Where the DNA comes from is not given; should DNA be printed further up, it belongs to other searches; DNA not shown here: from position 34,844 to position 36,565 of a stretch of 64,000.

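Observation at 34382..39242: Best candidate for an undescribed system: coupled operon of Fd/BFD, an orphan 473-aa protein, a divergent QPRTase-fold protein, a CinA-N/MoCF-like protein, a possible sORF and a split MaoC hydratase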

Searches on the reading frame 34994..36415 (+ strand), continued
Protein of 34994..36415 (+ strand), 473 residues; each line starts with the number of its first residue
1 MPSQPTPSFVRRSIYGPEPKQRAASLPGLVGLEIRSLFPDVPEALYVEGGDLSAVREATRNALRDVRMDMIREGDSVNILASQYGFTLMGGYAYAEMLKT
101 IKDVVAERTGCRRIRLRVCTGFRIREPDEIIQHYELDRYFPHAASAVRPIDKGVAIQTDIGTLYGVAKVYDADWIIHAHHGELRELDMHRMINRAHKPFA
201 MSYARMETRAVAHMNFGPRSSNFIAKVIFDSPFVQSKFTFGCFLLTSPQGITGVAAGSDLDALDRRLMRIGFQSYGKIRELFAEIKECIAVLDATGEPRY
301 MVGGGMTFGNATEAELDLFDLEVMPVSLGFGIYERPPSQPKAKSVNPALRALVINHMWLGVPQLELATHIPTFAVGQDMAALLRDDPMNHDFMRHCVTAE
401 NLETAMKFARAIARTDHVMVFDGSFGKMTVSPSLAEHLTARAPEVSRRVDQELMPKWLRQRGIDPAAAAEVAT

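Call 43: predict_structure(alignment_id=A2)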
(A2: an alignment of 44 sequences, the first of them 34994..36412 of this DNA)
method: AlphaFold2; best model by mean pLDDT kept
length: 473 residues; sequences in the alignment: 44
mean_pLDDT: 79.2   pTM: 0.86
mean pLDDT of the five models: 79.2, 78.7, 78.7, 78.0, 76.5
residues with pLDDT >= 90: 171; 70-90: 194; 50-70: 58; < 50: 50
segments of 3 or more residues with pLDDT < 50: 185-191, 214-220, 302-318, 325-334, 470-473
pLDDT, mean of each block of 10 residues (from residue 1): 73 85 90 88 85 96 94 96 78 94 97 95 86 93 90 91 91 92 48 65 75 50 75 93 84 89 78 75 84 67 37 43 47 49 64 82 61 91 78 88 96 92 82 94 91 80 63 36
secondary structure, 60 per line:
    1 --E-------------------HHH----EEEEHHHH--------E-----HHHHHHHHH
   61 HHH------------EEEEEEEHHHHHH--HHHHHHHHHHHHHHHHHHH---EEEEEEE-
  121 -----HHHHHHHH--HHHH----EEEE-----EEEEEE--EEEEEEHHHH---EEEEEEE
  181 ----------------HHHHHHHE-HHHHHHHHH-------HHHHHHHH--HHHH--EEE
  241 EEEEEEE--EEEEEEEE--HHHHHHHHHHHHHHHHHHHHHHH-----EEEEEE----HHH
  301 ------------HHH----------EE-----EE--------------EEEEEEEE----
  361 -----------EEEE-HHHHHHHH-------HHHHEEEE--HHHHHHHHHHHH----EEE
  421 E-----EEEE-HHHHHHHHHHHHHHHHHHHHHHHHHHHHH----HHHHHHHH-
elements in order: E30-33 H34-37 H52-63 E76-82 H83-88 H91-109 E113-119 H126-133 H136-139 E144-147 E153-158 E161-166 H167-170 E174-180 H197-203 H206-214 H222-229 H232-235 E238-247 E250-257 H260-282 E288-293 E349-356 E372-375 H377-384 H392-395 E396-399 H402-413 E418-421 E427-430 H432-460 H465-472
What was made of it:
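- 34994..36415 (+): X473: LarA-fold catalytic subunit and candidate nickel-pincer-nucleotide enzyme. Candidate tether Lys197, Thr208 and candidate Ni ligand His213. AF2 model with pTM 0.86 (call 43).
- On LarA / lactate racemase superfamily: TM scores are only 0.39-0.51, and the query is a predicted model (call 43).
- Fold: the AF2 model has pLDDT 79 and pTM 0.86 (call 43). The model has low confidence at 185-191 and 214-220, which lie next to the motif (call 43).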

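Call 45: fold_search(model_id=the predicted structure, library=pdb)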
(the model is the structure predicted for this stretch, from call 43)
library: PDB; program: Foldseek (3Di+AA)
matches with E <= 10: 888; with E <= 0.001: 7
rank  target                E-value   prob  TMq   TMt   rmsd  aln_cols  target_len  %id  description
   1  2yjg_A                3.0e-09  1.00  0.40  0.44   9.5       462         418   12  Structure of the lactate racemase apoprotein from Thermoanaerobacterium thermosaccharolyticum (released 2012-05-30)
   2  6d6z                  4.1e-09  1.00  0.39  0.46   9.5       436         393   16  Structure of the malate racemase apoprotein from Thermoanaerobacterium thermosaccharolyticum (released 2019-04-24)
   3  9q3k_A                1.1e-08  1.00  0.43  0.42  15.0       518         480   12  Structure of LarA-like nickel-pincer nucleotide cofactor-utilizing enzyme with a single catalytic histidine residue fr (released 2025-09-24)
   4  7s91                  1.7e-08  1.00  0.40  0.45   9.8       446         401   14  Structure of the malate racemase mar2 apoprotein from Thermoanaerobacterium thermosaccharolyticum at 2.25 angstroms reso (released 2021-10-13)
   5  8ezh                  1.9e-08  1.00  0.43  0.48   8.5       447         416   14  A tethered niacin-derived pincer complex with a nickel-carbon bond in lactate racemase R98A/R100A variant modeled with s (released 2023-01-25)
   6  9eid                  7.3e-08  1.00  0.44  0.48   8.1       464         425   13  A broad-substrate spectrum lactate racemase A from Isosphaera pallida in complex with D-2-Hydroxybutyrate (released 2025-01-29)
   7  9eia_A                1.0e-07  1.00  0.46  0.51   7.2       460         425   13  A broad-substrate spectrum lactate racemase A from Isosphaera pallida in complex with copurified D-lactate (released 2025-01-29)
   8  3b7w                  9.8e-03  0.10  0.12  0.11  17.1       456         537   10  Crystal structure of human acyl-CoA synthetase medium-chain family member 2A, with L64P mutation (released 2007-11-27)
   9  9cen_A                1.5e-02  0.14  0.11  0.13  16.0       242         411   14  Structure of the thiocysteine lyase (SH) domain from guangnanmycin A biosynthetic pathway (released 2024-09-25)
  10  5zer_B                1.9e-02  0.13  0.15  0.19  18.4       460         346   10  UDP Glucose alpha tetrahydrobiopterin glycosyltransferase from Synechococcus species PCC 7942 - BH2 complex form (released 2019-03-06)
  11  4rv9                  2.0e-02  0.15  0.21  0.23  18.0       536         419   11  Crystal structure of MtmC in complex with SAH (released 2015-02-04)
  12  6qjz                  2.5e-02  0.09  0.14  0.14  16.3       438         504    8  Identificationand Characterization of an Oxalylfrom Grass pea (Lathyrus sativusCoA-Synthetase L.) (released 2020-08-26)
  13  6lyi_B                3.3e-02  0.41  0.18  0.24  10.8       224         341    8  Crystal structure of a N-methyltransferase CkTbS from Camellia assamica var. kucha (released 2020-03-04)
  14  6c8r_B                4.0e-02  0.15  0.16  0.20  12.9       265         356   11  Loganic acid O-methyltransferase complexed with SAH and loganic acid (released 2018-02-07)
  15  9nju_A                4.0e-02  0.13  0.20  0.05  21.4       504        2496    7  Structure of native homodimer of D. discoideum polyketide synthase Pks16 (released 2025-03-12)
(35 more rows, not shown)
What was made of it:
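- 34994..36415 (+): The top 7 Foldseek PDB hits are all LarA family, E 3e-9 to 1e-7 (call 45).
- On LarA / lactate racemase superfamily: The next hit has E 1e-2 (call 45).
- Closest known: LarA / lactate racemase superfamily. Same: Two-domain LarA fold (call 45).
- The seven confident Foldseek PDB hits are all LarA-family structures, E 3e-9 to 1e-7, and the next hit has E 1e-2 (call 45).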

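Call 46: search_protein_families(library=pfam, alignment_id=A1, max_evalue=5)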
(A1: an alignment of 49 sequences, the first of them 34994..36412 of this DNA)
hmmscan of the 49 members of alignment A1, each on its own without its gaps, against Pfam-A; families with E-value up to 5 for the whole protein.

A. member 1, window:34994-36412:+ (473 aa): 0 families

B. families by the number of members that match (of 49 scanned): 9 families
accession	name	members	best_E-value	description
PF04894.17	Nre_N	4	0.016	Archaeal Nre, N-terminal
PF10965.13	DUF2767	1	0.027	Protein of unknown function (DUF2767)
PF18105.7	PGM1_C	1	0.072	PGM1 C-terminal domain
PF25374.1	Cadherin_FAT4_N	1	0.075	FAT4-like, N-terminal cadherin-like domain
PF02602.20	HEM4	1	0.11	Uroporphyrinogen-III synthase HemD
PF18571.6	VWA_3_C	1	0.11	von Willebrand factor type A C-terminal domain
PF07092.18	TMEM106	1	0.12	TM106 protein C-terminal domain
PF17812.7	RET_CLD3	1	0.22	RET Cadherin like domain 3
PF18603.7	LAL_C2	1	0.24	L-amino acid ligase C-terminal domain 2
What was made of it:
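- On LarA / lactate racemase superfamily: No Pfam hit at E<=5 in 49 members (call 46).
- Pfam Lar_N gives no hit even at E<=5 (call 46).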

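Call 64: search_protein_families(library=pfam, proteins=[L001:6950-8224:+, L009:16630-18012:+], max_evalue=0.01)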
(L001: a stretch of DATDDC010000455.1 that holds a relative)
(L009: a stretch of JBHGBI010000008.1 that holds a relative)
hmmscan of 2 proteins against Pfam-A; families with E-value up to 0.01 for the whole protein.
L001:6950-8224:+ (424 aa): 2 families
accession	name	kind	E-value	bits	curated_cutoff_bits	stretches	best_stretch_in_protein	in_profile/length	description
PF00501.34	AMP-binding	-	3.7e-08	33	29.9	1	154-282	229-373/384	AMP-binding enzyme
PF14535.12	AMP-binding_C_2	-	0.0024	18.5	25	1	332-412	1-86/96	AMP-binding enzyme C-terminal domain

L009:16630-18012:+ (460 aa): 15 families
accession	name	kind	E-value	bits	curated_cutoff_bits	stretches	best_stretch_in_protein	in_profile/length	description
PF07992.20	Pyr_redox_2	-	1.9e-74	251.2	26.1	1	5-321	2-291/291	Pyridine nucleotide-disulphide oxidoreductase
PF02852.28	Pyr_redox_dim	-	5.9e-39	133.1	25.3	1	340-448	1-109/110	Pyridine nucleotide-disulphide oxidoreductase, dimerisation domain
PF00070.33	Pyr_redox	-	1.9e-27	96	22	2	172-248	2-80/82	Pyridine nucleotide-disulphide oxidoreductase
PF13738.12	Pyr_redox_3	-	9.3e-17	61.6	30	1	119-305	112-305/305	Pyridine nucleotide-disulphide oxidoreductase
PF12831.13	FAD_oxidored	-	5.5e-13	49.4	27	1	6-157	2-150/416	FAD dependent oxidoreductase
PF01134.28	GIDA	-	1.7e-11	44.3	22.1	1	5-148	1-158/391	Glucose inhibited division protein A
PF13450.12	NAD_binding_8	-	1.3e-08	35.4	21.9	1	8-42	1-36/68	NAD(P)-binding Rossmann-like domain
PF01266.30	DAO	-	9.2e-08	32.4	27.9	1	5-38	1-35/353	FAD dependent oxidoreductase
PF01262.27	AlaDh_PNT_C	-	1.8e-07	31.2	23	1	3-34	28-59/214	Alanine dehydrogenase/PNT, C-terminal domain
PF03486.20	HI0933_like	-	5.5e-06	26.4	50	1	5-36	2-33/244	HI0933-like protein Rossmann domain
PF01494.25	FAD_binding_3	-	7.4e-06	25.8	22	1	172-204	4-36/349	FAD binding domain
PF00890.30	FAD_binding_2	-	0.00012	21.8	20.4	1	6-36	2-32/414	FAD binding domain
PF04820.20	Trp_halogenase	-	0.00096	18.5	21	1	5-51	1-51/458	Tryptophan halogenase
PF03721.20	UDPG_MGDP_dh_N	-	0.0013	18.8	27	0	172-205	3-36/187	UDP-glucose/GDP-mannose dehydrogenase family, NAD binding domain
PF02737.24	3HCDH_N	-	0.003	17.9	22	0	172-238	2-69/180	3-hydroxyacyl-CoA dehydrogenase, NAD binding domain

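Call 73: search_protein_families(library=ncbifam, proteins=[L079:6641-7414:+, L079:7456-8313:+, L079:8333-9343:+, L079:2695-3801:+, L079:11461-12711:+, L032:4149-5501:+, L001:6950-8224:+, L044:8334-10241:+], max_evalue=0.00001)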
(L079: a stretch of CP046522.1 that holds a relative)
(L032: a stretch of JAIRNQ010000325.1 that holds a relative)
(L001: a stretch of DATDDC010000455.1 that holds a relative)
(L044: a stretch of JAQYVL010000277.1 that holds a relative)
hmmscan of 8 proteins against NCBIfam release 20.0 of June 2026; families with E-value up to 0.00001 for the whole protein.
L079:6641-7414:+ (257 aa): 5 families
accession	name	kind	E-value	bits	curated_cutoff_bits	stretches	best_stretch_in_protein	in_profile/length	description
TIGR03220.1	catechol_dmpE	equivalog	2.5e-88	295.8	408.8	1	4-256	3-255/255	2-oxopent-4-enoate hydratase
TIGR02312.1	HpaH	equivalog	8.6e-80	268.1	351.5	1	4-256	8-266/267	2-oxo-hept-4-ene-1,7-dioate hydratase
TIGR03218.1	catechol_dmpH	equivalog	1.5e-79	267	350.55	1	4-256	11-263/263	2-oxo-3-hexenedioate decarboxylase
NF008461.0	PRK11342.1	equivalog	3.3e-65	220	350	1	4-256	7-259/269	2-keto-4-pentenoate hydratase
NF009399.0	PRK12764.1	equivalog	1.5e-07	30.8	444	1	42-248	13-211/501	fumarylacetoacetate hydrolase family protein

L079:7456-8313:+ (285 aa): 4 families
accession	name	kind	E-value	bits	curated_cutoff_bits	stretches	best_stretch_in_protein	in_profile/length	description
TIGR03215.1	ac_ald_DH_ac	equivalog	6e-133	442.5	282.25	1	3-284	1-283/285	acetaldehyde dehydrogenase (acetylating)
NF006157.0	PRK08300.1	subfamily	1.4e-125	418.6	166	1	1-284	3-295/303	acetaldehyde dehydrogenase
TIGR04380.1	myo_inos_iolG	equivalog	1.1e-06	27.8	355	1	3-90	1-89/330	inositol 2-dehydrogenase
NF004224.0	PRK05671.1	equivalog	5.6e-06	26.1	284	1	47-175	49-179/336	aspartate-semialdehyde dehydrogenase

L079:8333-9343:+ (336 aa): 27 families (the best 25 are shown)
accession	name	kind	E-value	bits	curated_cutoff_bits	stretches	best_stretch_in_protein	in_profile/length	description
TIGR03217.1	4OH_2_O_val_ald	equivalog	4e-154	512.7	286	1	5-334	2-333/334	4-hydroxy-2-oxovalerate aldolase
NF006049.0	PRK08195.1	subfamily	1.3e-150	501.2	229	1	2-335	4-339/344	4-hyroxy-2-oxovalerate/4-hydroxy-2-oxopentanoic acid aldolase,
NF002085.0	PRK00915.1-2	subfamily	5.3e-33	114.5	517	1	3-264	11-272/504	2-isopropylmalate synthase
TIGR02660.1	nifV_homocitr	equivalog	6.2e-31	108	462.9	1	6-263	2-260/365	homocitrate synthase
TIGR02090.1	LEU1_arch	subfamily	1.9e-29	102.9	484.75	1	117-267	112-262/363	isopropylmalate/citramalate/homocitrate synthases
TIGR02146.1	LysS_fung_arch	equivalog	1.4e-27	96.8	413.55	1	8-258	1-249/344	homocitrate synthase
NF006761.0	PRK09282.1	domain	2.8e-27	95.4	402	1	4-264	2-272/591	pyruvate carboxylase subunit B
NF002086.0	PRK00915.1-3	equivalog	2.9e-25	88.7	532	1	2-241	3-250/516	2-isopropylmalate synthase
NF041069.1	IPMS_Sufob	equivalog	4.6e-23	82.1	600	1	6-262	1-260/371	isopropylmalate synthase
NF002087.0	PRK00915.1-4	equivalog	6.8e-23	81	729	1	2-257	3-270/516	2-isopropylmalate synthase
NF008985.0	PRK12331.1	equivalog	2.1e-22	79.5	718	1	4-262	2-270/465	oxaloacetate decarboxylase subunit alpha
TIGR01108.1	oadA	equivalog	2.7e-22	79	756.5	1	9-261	2-264/582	sodium-extruding oxaloacetate decarboxylase subunit alpha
NF002088.0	PRK00915.1-5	equivalog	4.1e-22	78.4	697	1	157-240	159-247/514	2-isopropylmalate synthase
TIGR00973.1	leuA_bact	equivalog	4.7e-22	78.1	598.7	1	148-241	148-245/494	2-isopropylmalate synthase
NF002084.0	PRK00915.1-1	equivalog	6.2e-22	77.8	748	1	157-240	160-248/523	2-isopropylmalate synthase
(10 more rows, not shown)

L079:2695-3801:+ (368 aa): 12 families
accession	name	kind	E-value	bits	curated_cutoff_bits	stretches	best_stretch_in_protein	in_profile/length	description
NF040821.1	dipep_PepQ_Arch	equivalog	1.4e-49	169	630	1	8-366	2-346/346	Xaa-Pro dipeptidase PepQ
NF007310.0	PRK09795.1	equivalog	2e-33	115.7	393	1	9-364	4-354/361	aminopeptidase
NF038259.1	ectoine_DoeA_2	exception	5.8e-33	114.1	575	1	4-365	13-383/386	ectoine hydrolase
NF011174.0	PRK14576.1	subfamily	1.7e-19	70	487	1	118-365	155-401/405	putative endopeptidase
NF011720.0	PRK15173.1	subfamily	5.5e-18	65.1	420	1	122-366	97-340/343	peptidase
NF011173.0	PRK14575.1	equivalog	5.7e-18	65.1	850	1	122-366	160-403/406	putative peptidase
NF008131.0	PRK10879.1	equivalog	1.5e-15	56.9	465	1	80-285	106-319/438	Xaa-Pro aminopeptidase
TIGR02993.1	ectoine_eutD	equivalog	1.9e-14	53.6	613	1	3-367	9-389/391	ectoine hydrolase DoeA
TIGR00500.1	met_pdase_I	equivalog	2.1e-14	53.6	171.35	1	140-327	3-197/247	type I methionyl aminopeptidase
NF010133.0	PRK13607.1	equivalog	2.4e-09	36.5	339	1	130-285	151-305/443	Xaa-Pro dipeptidase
NF043017.1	DimsulpropLyDddP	equivalog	4.5e-08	32.3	600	1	87-361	156-436/443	dimethylsulfonioproprionate lyase DddP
NF008970.0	PRK12318.1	equivalog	4.4e-06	26.2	267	0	192-327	102-238/291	methionyl aminopeptidase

L079:11461-12711:+ (416 aa): 1 family
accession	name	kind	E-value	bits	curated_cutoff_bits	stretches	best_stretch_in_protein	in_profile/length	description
TIGR00843.1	benE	subfamily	1.3e-64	218.6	203.4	1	28-406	9-394/395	benzoate/H(+) symporter BenE family transporter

L032:4149-5501:+ (450 aa): 7 families
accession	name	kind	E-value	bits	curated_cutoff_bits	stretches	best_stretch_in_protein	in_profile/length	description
TIGR00148.1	TIGR00148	subfamily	9.5e-104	347.5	244.85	1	5-423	1-438/438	UbiD family decarboxylase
NF041204.1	VdcC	exception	1.1e-90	304.3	650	1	5-435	4-450/467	non-oxidative hydroxyarylic acid decarboxylases subunit C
TIGR03701.1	mena_SCO4490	equivalog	2e-60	204.7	495.9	2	100-409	115-426/433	menaquinone biosynthesis decarboxylase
NF008175.0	PRK10922.1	equivalog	6.6e-49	166.7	788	2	77-424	109-459/497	4-hydroxy-3-polyprenylbenzoate decarboxylase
TIGR02724.1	phenyl_P_beta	equivalog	6.7e-40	136.8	468.95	1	18-417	16-431/472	phenylphosphate carboxylase subunit beta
NF041219.1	BagN_FevL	exception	6.8e-34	117.2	1000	1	5-390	20-435/502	bagremycin/ferroverdin biosynthesis UbiD family decarboxylase BagN/FevL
TIGR02723.1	phenyl_P_alpha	equivalog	3.4e-27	95.2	564.6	1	77-409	93-426/485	phenylphosphate carboxylase subunit alpha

L001:6950-8224:+ (424 aa): 6 families
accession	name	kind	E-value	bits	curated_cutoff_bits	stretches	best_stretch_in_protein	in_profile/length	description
NF041878.1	paak_haloarch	equivalog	1.1e-56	192.2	700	1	12-410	5-414/427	phenylacetate--CoA ligase PaaK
TIGR02155.1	PA_CoA_ligase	equivalog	5.4e-46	157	646.3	1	26-377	14-372/422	phenylacetate--CoA ligase PaaK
NF053551.1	FlxY_rubin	equivalog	5.3e-33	114.4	520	1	152-369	142-368/424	flexirubin biosynthesis putative acyl-CoA ligase FlxY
NF045666.1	DVU1553_fam_AMP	equivalog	5.6e-30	104.5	300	1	144-322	147-329/331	DVU_1553 family AMP-dependent CoA ligase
TIGR03335.1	F390_ftsA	equivalog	3e-19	69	458.7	1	10-317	4-323/445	coenzyme F390 synthetase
NF041217.1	BagE_FevW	exception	4.7e-13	48.9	800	1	57-341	39-328/424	bagremycin/ferroverdin synthetase BagE/FevW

L044:8334-10241:+ (635 aa): 1 family
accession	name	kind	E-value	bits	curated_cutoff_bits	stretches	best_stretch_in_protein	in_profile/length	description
NF007354.0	PRK09849.1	equivalog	2.2e-58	198.5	868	1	3-234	5-225/703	aldehyde ferredoxin oxidoreductase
